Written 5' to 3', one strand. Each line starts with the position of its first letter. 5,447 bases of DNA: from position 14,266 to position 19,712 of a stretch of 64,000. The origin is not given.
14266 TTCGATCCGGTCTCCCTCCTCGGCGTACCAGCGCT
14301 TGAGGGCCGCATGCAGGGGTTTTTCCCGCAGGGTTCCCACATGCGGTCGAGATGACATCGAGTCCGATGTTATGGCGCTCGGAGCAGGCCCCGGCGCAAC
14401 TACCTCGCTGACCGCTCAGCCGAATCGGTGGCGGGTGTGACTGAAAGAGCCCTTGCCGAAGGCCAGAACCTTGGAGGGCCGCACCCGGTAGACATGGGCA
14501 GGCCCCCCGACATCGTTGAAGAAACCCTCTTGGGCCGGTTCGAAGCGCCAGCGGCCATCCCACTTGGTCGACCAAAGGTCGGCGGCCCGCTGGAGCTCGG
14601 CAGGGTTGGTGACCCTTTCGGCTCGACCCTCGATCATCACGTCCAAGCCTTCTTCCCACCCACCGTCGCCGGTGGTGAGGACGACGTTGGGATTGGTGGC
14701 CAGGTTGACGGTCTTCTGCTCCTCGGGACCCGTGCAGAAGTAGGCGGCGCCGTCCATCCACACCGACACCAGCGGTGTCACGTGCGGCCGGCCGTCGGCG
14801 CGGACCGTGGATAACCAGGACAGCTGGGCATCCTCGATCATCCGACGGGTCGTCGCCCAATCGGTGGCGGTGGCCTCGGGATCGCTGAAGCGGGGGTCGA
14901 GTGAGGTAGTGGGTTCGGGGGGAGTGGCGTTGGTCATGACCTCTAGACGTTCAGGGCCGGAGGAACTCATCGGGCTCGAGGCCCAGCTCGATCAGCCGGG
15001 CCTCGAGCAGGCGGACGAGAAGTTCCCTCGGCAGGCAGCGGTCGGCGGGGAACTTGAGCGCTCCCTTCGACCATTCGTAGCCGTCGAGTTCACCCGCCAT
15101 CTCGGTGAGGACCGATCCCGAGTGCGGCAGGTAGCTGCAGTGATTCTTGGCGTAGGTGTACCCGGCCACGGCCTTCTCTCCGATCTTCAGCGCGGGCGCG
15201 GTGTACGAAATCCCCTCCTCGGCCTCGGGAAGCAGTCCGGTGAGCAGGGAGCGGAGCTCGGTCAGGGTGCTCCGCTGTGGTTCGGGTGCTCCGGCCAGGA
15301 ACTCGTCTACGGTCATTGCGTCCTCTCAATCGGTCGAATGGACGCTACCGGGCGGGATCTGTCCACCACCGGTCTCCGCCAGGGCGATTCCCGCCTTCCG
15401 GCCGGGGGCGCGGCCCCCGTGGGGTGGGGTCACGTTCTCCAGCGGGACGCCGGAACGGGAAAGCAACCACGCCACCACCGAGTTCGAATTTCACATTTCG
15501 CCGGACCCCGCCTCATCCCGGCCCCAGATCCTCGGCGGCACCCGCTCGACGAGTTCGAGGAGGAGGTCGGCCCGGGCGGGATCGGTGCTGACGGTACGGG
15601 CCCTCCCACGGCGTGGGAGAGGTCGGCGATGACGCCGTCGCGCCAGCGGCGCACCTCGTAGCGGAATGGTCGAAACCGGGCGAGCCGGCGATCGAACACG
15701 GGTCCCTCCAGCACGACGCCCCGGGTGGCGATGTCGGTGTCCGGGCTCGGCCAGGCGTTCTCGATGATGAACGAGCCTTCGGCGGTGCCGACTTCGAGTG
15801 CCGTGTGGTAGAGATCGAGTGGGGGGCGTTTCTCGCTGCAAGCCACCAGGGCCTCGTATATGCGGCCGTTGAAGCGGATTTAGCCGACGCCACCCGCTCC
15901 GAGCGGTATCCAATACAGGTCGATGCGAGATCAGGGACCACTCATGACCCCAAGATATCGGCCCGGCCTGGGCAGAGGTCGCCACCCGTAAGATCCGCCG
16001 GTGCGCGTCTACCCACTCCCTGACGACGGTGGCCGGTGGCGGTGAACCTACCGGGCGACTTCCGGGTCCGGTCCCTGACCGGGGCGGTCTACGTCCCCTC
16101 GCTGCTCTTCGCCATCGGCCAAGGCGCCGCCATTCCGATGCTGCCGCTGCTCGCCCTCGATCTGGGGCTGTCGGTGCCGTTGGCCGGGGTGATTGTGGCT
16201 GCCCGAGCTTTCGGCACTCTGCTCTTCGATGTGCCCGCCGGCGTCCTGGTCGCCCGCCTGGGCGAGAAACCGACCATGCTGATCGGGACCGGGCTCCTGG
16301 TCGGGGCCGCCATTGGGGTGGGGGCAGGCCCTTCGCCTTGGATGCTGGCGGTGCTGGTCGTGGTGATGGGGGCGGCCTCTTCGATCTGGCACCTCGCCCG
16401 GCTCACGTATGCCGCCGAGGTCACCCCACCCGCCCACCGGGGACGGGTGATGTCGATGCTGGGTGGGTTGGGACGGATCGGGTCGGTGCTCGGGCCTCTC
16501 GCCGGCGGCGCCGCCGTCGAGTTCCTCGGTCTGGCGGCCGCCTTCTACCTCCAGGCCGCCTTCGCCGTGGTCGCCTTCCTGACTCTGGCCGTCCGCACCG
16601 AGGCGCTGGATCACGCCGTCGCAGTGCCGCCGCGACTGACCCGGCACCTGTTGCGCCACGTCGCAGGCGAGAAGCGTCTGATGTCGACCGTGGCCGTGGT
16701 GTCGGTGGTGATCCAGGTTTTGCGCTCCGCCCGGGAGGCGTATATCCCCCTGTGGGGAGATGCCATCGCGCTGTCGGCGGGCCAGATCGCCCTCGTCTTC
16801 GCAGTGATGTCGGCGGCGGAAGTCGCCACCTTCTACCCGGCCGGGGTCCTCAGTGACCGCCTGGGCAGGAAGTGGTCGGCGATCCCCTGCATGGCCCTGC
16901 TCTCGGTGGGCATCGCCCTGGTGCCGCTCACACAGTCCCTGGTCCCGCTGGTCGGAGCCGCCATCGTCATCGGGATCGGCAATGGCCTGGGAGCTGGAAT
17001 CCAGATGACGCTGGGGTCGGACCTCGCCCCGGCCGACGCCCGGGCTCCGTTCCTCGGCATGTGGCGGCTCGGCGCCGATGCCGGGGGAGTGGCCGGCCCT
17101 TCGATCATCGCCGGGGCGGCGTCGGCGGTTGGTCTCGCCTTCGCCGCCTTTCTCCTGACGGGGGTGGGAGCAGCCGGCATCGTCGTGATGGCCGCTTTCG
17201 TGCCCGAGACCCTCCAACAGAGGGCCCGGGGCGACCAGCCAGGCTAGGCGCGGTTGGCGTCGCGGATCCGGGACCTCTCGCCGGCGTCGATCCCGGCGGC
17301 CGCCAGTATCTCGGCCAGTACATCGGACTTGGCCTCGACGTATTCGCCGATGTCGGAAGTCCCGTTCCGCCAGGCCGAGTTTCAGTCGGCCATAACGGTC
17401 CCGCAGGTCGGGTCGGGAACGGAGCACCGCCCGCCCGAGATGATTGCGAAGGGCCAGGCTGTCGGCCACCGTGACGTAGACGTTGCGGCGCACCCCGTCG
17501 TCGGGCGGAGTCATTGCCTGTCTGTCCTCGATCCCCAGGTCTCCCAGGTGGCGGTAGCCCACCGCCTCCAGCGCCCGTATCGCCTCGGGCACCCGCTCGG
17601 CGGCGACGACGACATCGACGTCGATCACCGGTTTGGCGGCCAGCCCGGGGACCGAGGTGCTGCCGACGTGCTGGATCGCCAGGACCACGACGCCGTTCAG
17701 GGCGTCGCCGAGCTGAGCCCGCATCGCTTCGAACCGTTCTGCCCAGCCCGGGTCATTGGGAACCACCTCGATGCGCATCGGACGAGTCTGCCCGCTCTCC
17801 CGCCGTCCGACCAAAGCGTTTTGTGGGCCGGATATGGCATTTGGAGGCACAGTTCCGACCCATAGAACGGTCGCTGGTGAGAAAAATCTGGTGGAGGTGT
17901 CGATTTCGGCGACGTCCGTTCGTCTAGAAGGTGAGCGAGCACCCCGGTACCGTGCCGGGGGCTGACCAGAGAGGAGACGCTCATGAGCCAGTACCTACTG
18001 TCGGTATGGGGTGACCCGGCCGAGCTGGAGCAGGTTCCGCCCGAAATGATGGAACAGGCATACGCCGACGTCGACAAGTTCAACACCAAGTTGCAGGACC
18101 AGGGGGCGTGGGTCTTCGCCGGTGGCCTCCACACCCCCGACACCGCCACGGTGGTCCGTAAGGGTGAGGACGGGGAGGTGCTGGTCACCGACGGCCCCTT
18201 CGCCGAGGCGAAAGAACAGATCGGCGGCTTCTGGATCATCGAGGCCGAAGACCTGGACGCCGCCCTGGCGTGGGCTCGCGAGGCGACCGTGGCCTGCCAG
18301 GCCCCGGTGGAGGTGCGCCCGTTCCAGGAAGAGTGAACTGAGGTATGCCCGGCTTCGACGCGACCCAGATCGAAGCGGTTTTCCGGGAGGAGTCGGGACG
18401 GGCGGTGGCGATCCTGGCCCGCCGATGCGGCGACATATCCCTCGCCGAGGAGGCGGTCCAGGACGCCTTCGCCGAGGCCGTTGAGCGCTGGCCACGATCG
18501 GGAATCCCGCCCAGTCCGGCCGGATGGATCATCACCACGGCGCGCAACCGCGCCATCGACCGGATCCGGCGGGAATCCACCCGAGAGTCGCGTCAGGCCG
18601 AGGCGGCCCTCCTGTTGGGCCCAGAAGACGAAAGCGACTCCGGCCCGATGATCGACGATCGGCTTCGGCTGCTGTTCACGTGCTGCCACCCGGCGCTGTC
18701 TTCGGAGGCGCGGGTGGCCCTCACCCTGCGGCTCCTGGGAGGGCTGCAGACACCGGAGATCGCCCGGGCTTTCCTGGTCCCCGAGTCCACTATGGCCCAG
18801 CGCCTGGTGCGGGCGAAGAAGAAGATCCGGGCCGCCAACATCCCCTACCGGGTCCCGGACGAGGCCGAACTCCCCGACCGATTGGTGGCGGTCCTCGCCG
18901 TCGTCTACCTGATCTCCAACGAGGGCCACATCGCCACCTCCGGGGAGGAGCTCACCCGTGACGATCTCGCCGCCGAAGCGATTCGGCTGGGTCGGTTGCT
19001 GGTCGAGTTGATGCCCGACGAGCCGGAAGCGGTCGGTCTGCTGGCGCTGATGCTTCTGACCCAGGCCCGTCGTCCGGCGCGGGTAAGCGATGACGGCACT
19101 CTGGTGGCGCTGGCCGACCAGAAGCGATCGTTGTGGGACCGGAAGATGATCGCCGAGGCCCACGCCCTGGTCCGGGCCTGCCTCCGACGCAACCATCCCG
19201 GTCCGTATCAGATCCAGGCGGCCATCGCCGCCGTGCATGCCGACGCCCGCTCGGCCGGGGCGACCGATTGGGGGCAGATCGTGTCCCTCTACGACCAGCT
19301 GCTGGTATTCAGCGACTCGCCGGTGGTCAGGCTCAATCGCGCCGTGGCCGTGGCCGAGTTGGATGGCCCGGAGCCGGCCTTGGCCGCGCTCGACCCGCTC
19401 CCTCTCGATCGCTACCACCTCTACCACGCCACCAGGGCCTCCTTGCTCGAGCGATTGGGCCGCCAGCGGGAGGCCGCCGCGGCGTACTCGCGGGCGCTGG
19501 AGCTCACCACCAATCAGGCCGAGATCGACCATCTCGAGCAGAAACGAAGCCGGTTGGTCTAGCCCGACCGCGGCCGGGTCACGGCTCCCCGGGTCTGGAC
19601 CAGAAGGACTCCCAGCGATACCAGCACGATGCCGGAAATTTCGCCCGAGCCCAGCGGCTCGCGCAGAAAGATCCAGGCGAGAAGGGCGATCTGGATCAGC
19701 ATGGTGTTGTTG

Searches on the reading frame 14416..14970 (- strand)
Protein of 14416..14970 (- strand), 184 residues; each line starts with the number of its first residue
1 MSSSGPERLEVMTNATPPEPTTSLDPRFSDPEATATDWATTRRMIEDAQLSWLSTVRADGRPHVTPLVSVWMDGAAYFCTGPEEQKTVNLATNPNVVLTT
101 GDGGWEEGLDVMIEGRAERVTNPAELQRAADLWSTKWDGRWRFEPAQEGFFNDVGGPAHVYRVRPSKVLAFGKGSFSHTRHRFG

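Call 63: search_protein_families(library=pfam, proteins=[window:14416-14970:-], max_evalue=0.001)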
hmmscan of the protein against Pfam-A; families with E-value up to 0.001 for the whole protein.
window:14416-14970:- (184 aa): 3 families
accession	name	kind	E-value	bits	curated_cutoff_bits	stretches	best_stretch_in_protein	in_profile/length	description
PF01243.27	PNPOx_N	-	5.9e-17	62.6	28.1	1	41-167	5-115/120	Pyridoxamine 5'-phosphate oxidase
PF12900.13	Pyridox_ox_2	-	1.3e-07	32.1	27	1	38-166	2-134/140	Pyridoxamine 5'-phosphate oxidase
PF16242.11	Pyrid_ox_like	-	0.00023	21.2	28.8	1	41-137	6-99/149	Pyridoxamine 5'-phosphate oxidase like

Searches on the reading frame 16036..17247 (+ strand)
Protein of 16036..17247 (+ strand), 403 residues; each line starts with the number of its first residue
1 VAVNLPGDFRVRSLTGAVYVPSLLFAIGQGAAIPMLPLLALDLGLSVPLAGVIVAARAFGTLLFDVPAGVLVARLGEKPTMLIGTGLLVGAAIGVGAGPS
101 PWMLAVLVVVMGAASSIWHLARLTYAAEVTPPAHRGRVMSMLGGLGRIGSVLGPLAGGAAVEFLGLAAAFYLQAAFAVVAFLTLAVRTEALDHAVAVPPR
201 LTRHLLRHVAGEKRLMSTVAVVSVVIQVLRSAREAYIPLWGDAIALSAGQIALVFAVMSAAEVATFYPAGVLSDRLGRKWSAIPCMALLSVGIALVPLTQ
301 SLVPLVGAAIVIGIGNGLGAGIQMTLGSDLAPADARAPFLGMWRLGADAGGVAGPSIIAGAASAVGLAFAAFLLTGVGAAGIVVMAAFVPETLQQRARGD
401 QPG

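Call 63: search_protein_families(library=pfam, proteins=[window:16036-17247:+], max_evalue=0.001)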
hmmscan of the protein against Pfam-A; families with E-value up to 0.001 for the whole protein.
window:16036-17247:+ (403 aa): 4 families
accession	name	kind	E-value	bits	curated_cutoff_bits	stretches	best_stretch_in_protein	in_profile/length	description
PF07690.21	MFS_1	-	1.7e-42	146.1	33.4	2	23-222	6-210/347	Major Facilitator Superfamily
PF00083.30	Sugar_tr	-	1.7e-13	50.8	22.3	2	245-392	42-194/452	Sugar (and other) transporter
PF12832.13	MFS_1_like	-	1.2e-08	34.8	25.2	1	42-171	241-372/373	MFS_1 like family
PF01306.25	LacY_symp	-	0.00034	20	24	0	233-313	26-106/413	LacY proton/sugar symporter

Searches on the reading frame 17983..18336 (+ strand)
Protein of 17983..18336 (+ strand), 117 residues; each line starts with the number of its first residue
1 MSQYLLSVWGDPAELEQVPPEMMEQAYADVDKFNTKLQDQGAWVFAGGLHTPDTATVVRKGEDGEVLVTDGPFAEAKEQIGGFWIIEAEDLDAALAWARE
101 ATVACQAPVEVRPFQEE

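Call 63: search_protein_families(library=pfam, proteins=[window:17983-18336:+], max_evalue=0.001)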
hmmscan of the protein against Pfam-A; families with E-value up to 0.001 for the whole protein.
window:17983-18336:+ (117 aa): 1 family
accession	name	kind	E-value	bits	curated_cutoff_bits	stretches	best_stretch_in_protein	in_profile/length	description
PF03795.20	YCII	-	1.2e-16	61.3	24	1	15-111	14-88/95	YCII-related domain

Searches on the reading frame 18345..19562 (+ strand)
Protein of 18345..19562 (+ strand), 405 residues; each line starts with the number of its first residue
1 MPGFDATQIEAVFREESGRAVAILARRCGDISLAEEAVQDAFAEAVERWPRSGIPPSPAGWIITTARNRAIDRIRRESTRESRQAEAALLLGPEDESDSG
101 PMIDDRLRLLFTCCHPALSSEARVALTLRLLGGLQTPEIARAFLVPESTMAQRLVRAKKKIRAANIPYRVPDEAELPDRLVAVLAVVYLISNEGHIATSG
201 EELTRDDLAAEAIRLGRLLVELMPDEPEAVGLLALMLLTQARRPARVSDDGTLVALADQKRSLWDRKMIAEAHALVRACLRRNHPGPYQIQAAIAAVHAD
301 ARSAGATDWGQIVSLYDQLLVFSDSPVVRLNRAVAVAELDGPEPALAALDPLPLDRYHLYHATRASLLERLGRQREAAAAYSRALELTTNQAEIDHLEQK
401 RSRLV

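Call 63: search_protein_families(library=pfam, proteins=[window:18345-19562:+], max_evalue=0.001)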
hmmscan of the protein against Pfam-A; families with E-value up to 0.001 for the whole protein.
window:18345-19562:+ (405 aa): 3 families
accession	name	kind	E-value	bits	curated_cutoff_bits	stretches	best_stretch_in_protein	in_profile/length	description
PF20239.3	DUF6596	-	1.2e-35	122.3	27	1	179-278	1-100/102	Family of unknown function (DUF6596)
PF04542.20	Sigma70_r2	-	6e-12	45.6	24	1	13-78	2-69/71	Sigma-70 region 2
PF08281.18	Sigma70_r4_2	-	1.1e-10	41.4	25.7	1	110-161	3-54/54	Sigma-70, region 4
